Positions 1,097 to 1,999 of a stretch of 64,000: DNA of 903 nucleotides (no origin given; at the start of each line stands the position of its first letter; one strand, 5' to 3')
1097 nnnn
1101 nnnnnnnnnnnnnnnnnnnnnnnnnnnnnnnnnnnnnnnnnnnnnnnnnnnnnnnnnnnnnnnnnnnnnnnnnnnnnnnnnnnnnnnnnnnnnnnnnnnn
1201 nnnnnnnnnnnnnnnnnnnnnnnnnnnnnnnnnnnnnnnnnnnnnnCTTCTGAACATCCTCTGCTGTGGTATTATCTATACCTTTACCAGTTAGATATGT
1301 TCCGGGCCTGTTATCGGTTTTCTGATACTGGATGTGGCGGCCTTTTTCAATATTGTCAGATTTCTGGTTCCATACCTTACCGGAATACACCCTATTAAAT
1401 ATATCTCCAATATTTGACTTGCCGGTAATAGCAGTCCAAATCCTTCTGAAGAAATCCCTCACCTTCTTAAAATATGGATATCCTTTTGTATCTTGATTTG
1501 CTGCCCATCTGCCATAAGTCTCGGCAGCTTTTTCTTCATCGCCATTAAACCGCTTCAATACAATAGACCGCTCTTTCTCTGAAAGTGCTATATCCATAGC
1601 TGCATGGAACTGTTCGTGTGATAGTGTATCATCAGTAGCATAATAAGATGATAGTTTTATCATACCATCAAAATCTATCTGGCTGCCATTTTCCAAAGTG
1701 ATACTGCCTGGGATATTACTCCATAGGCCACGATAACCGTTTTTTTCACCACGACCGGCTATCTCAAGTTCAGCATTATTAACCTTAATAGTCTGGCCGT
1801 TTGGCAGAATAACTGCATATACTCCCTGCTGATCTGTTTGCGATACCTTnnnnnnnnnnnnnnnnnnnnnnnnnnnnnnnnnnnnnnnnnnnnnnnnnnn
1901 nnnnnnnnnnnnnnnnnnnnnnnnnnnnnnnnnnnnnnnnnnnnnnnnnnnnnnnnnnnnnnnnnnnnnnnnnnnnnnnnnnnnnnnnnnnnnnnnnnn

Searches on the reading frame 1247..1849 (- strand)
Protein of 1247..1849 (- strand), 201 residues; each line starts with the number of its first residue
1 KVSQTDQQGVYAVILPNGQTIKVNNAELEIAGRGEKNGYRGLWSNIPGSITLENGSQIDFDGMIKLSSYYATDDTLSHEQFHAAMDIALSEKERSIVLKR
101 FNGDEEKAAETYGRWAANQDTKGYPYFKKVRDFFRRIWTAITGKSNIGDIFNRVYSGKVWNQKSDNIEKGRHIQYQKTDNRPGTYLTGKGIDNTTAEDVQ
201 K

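Call 86: predict_structure(alignment_id=A2)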
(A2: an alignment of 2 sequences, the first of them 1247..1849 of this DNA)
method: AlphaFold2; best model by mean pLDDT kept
length: 201 residues; sequences in the alignment: 2
mean_pLDDT: 42.8   pTM: 0.30
mean pLDDT of the five models: 42.8, 41.2, 39.7, 35.9, 35.3
residues with pLDDT >= 90: 0; 70-90: 0; 50-70: 42; < 50: 159
segments of 3 or more residues with pLDDT < 50: 1-20, 24-49, 51-53, 55-101, 123-127, 145-201
pLDDT, mean of each block of 10 residues (from residue 1): 38 46 45 39 46 46 41 35 42 43 56 58 50 58 47 32 29 31 33 40 36
secondary structure, 60 per line:
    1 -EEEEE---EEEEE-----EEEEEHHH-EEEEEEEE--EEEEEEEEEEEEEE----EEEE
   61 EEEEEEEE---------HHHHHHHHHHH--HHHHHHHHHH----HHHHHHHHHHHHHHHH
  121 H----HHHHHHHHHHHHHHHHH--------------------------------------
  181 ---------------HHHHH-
elements in order: E2-6 E10-14 E20-24 E29-36 E39-52 E57-68 H78-88 H91-100 H105-121 H126-142 H196-200
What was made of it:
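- Tried and rejected: It is unusable, so the zincin/MPTase idea is untested (call 86).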
